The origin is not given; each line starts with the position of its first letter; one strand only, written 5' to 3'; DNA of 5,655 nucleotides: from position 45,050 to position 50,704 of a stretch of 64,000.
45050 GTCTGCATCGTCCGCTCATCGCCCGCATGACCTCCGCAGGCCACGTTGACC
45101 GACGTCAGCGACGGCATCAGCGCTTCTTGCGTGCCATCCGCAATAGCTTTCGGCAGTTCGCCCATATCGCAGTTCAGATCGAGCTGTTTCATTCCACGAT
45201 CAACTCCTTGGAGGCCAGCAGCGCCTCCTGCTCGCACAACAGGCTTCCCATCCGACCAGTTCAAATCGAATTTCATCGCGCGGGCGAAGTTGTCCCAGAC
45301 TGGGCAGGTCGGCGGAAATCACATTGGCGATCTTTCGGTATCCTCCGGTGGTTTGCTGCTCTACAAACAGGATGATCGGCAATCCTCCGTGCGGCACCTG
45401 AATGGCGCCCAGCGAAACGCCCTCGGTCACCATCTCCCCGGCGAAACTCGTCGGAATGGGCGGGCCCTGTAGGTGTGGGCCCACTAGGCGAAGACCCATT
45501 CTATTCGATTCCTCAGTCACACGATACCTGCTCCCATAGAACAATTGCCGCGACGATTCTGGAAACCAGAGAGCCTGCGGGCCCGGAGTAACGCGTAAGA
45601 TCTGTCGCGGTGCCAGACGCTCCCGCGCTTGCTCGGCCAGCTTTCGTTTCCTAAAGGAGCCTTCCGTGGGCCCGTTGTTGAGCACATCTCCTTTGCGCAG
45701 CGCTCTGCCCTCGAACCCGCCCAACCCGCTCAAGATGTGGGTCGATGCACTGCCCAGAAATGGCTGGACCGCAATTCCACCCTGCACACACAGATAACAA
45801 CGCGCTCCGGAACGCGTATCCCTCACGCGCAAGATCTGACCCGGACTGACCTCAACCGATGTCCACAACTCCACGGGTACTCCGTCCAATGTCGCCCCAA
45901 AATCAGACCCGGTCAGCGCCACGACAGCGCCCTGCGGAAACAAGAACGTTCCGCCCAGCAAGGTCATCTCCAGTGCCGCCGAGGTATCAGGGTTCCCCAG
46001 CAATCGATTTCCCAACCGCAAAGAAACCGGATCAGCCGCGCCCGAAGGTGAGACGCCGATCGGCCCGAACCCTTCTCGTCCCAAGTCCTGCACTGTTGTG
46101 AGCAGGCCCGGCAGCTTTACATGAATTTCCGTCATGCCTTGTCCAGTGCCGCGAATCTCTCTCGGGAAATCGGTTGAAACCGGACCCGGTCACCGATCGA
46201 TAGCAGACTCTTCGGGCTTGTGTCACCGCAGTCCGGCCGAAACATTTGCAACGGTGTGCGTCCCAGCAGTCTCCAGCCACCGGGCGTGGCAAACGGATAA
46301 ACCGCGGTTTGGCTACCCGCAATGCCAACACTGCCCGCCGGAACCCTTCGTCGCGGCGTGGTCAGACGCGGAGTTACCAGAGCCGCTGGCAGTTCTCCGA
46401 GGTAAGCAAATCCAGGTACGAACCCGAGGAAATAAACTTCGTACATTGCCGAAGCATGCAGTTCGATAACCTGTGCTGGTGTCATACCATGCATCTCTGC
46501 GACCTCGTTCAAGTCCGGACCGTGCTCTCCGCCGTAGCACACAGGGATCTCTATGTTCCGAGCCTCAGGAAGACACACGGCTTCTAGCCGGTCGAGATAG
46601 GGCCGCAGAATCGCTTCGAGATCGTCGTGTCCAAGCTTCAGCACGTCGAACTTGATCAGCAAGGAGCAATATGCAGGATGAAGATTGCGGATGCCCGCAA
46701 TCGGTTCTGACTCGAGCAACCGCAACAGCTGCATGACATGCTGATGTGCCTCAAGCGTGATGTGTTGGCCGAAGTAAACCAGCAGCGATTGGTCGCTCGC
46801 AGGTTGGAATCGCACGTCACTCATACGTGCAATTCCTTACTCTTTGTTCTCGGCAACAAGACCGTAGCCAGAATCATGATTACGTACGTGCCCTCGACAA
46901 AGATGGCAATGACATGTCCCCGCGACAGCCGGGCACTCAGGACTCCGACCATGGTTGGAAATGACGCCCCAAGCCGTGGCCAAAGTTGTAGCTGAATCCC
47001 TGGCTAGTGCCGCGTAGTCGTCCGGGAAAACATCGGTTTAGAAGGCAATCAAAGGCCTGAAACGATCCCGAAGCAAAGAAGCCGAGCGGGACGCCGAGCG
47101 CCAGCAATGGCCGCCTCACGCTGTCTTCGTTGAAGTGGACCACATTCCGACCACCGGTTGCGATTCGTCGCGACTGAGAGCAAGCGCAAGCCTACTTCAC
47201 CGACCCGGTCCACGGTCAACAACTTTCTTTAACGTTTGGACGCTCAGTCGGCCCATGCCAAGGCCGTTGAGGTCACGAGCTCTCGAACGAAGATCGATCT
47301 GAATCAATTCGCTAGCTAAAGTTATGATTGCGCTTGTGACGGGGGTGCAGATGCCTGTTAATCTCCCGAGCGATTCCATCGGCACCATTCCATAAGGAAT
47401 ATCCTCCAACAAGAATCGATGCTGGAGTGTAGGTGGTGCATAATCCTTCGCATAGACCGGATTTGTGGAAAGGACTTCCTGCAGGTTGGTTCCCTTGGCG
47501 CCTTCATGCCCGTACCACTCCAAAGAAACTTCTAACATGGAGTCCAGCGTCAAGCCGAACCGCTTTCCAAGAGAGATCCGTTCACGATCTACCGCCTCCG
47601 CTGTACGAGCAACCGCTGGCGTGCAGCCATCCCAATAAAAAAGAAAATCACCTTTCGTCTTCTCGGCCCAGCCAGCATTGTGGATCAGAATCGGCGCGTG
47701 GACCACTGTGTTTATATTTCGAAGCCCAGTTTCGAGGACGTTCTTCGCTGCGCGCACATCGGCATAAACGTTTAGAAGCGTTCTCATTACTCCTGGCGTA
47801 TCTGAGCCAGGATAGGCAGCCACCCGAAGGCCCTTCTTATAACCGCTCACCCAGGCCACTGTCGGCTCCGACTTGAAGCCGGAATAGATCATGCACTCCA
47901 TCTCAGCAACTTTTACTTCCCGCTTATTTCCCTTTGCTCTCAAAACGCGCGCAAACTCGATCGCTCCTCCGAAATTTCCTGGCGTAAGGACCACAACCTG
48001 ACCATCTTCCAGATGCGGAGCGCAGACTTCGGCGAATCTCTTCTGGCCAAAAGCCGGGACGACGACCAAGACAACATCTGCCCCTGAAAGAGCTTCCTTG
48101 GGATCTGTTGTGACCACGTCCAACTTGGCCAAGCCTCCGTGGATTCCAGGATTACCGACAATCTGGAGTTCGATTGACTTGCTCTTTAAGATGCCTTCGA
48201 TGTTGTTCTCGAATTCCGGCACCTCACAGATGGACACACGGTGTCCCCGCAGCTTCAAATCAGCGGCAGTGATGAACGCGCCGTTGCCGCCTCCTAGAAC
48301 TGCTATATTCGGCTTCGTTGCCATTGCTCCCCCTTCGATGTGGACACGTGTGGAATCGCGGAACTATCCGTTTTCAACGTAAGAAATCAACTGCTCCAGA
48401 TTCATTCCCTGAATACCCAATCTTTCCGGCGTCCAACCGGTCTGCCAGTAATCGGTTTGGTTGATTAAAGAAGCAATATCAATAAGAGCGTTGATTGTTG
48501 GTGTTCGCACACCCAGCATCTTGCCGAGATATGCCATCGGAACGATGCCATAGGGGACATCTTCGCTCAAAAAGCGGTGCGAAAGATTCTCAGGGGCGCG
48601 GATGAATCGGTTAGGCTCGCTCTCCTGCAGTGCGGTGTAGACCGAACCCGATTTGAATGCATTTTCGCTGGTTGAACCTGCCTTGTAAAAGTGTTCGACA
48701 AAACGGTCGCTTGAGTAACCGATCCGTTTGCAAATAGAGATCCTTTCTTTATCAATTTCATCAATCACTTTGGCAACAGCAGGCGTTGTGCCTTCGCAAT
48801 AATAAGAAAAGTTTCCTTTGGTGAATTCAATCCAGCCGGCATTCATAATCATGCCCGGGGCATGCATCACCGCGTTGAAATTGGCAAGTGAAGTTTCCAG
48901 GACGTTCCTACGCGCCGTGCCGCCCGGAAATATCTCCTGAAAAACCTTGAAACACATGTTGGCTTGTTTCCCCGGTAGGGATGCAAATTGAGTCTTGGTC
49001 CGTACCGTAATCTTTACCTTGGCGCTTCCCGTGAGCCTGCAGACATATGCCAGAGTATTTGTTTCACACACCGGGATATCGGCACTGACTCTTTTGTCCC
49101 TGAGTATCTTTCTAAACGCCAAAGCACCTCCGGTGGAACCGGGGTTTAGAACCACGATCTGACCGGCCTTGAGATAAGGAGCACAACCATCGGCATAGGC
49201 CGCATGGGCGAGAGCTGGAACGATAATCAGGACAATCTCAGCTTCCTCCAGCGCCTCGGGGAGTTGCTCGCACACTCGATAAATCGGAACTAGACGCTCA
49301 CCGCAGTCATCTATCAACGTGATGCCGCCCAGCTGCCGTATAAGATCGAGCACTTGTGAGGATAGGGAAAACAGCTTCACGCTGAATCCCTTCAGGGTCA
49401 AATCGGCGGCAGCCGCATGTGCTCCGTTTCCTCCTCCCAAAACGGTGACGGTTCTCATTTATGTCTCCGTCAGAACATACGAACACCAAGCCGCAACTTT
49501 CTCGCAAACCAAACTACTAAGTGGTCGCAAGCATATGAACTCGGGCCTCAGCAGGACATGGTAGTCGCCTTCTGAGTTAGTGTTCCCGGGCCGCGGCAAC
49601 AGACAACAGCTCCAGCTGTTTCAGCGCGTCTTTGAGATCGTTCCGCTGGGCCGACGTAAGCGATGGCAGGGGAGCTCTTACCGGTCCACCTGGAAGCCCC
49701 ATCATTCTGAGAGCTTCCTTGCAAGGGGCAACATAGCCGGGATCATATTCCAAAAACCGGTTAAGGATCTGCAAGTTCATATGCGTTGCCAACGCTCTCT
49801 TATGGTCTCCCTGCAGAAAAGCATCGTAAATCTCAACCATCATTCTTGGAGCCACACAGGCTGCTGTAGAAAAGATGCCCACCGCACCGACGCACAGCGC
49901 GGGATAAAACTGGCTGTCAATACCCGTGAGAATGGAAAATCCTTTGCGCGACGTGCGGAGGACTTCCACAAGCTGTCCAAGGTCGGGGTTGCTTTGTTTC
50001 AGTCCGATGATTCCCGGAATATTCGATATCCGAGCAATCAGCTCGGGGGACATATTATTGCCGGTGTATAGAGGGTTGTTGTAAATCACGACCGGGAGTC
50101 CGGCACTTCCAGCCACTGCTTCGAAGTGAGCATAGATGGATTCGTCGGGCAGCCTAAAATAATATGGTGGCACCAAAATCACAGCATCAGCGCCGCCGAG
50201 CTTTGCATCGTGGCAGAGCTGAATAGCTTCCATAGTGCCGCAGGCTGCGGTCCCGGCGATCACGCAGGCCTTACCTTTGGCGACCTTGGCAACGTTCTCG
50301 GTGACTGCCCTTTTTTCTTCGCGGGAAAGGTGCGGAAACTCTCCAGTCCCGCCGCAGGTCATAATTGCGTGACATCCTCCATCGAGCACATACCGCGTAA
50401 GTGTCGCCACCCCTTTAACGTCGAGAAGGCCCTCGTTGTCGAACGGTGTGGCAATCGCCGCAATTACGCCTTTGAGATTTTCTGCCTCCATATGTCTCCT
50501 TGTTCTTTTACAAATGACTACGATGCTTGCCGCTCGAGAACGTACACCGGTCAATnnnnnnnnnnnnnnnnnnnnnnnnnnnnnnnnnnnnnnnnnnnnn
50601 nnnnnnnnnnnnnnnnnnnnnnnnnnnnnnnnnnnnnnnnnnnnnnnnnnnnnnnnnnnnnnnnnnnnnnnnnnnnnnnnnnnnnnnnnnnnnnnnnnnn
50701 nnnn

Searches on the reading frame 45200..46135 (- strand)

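Call 8: search_protein_families(library=pfam, proteins=[window:45200-46135:-])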
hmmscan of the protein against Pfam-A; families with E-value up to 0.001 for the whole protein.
window:45200-46135:- (311 aa): 1 family
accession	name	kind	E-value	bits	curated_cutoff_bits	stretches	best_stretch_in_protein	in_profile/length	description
PF02626.20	CT_A_B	-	2.3e-92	309.8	25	1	26-292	1-260/261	Carboxyltransferase domain, subdomain A and B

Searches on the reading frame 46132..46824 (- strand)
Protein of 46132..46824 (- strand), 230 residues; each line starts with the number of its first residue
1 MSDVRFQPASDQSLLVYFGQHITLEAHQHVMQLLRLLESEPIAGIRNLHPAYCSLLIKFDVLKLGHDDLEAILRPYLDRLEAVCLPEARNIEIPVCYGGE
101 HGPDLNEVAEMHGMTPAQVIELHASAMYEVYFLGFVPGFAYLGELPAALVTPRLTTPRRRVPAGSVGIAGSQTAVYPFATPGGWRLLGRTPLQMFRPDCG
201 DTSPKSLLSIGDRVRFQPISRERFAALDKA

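Call 8: search_protein_families(library=pfam, proteins=[window:46132-46824:-])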
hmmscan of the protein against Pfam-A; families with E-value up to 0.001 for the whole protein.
window:46132-46824:- (230 aa): 1 family
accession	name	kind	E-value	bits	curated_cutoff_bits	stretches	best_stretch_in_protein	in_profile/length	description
PF02682.21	CT_C_D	-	5.8e-72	242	22.1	1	4-198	1-195/202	Carboxyltransferase domain, subdomain C and D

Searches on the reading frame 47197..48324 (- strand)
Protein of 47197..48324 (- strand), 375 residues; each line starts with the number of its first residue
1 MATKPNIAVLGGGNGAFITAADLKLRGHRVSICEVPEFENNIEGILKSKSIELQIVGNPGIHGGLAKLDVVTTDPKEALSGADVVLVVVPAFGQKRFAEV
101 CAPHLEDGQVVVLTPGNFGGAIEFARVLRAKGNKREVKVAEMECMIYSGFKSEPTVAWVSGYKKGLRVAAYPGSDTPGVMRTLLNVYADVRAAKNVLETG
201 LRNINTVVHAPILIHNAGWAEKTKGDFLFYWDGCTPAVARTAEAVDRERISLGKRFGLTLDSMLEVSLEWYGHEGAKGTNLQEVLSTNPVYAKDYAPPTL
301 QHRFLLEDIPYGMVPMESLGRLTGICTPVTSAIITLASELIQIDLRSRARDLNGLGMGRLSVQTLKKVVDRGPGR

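Call 8: search_protein_families(library=pfam, proteins=[window:47197-48324:-])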
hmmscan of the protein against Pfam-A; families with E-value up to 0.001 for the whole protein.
window:47197-48324:- (375 aa): 2 families
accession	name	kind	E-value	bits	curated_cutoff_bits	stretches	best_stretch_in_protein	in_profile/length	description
PF02317.23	Octopine_DH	-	6.1e-45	153.3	30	1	193-340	2-149/150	NAD/NADP octopine/nopaline dehydrogenase, alpha-helical domain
PF01210.29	NAD_Gly3P_dh_N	-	0.00021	21.7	23.1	1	7-113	2-101/158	NAD-dependent glycerol-3-phosphate dehydrogenase N-terminus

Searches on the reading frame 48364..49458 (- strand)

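Call 8: search_protein_families(library=pfam, proteins=[window:48364-49458:-])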
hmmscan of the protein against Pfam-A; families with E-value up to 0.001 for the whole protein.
window:48364-49458:- (364 aa): 1 family
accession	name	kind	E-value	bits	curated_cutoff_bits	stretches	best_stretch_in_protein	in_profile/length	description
PF02317.23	Octopine_DH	-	1.1e-42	146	30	1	184-332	3-149/150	NAD/NADP octopine/nopaline dehydrogenase, alpha-helical domain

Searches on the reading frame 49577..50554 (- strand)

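Call 9: search_protein_families(library=pfam, proteins=[window:49577-50554:-])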
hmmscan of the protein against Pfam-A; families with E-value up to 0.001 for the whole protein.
window:49577-50554:- (325 aa): 1 family
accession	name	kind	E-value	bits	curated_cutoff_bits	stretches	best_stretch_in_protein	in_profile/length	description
PF00701.28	DHDPS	-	3.5e-71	239.7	22.1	1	27-313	2-288/289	Dihydrodipicolinate synthetase family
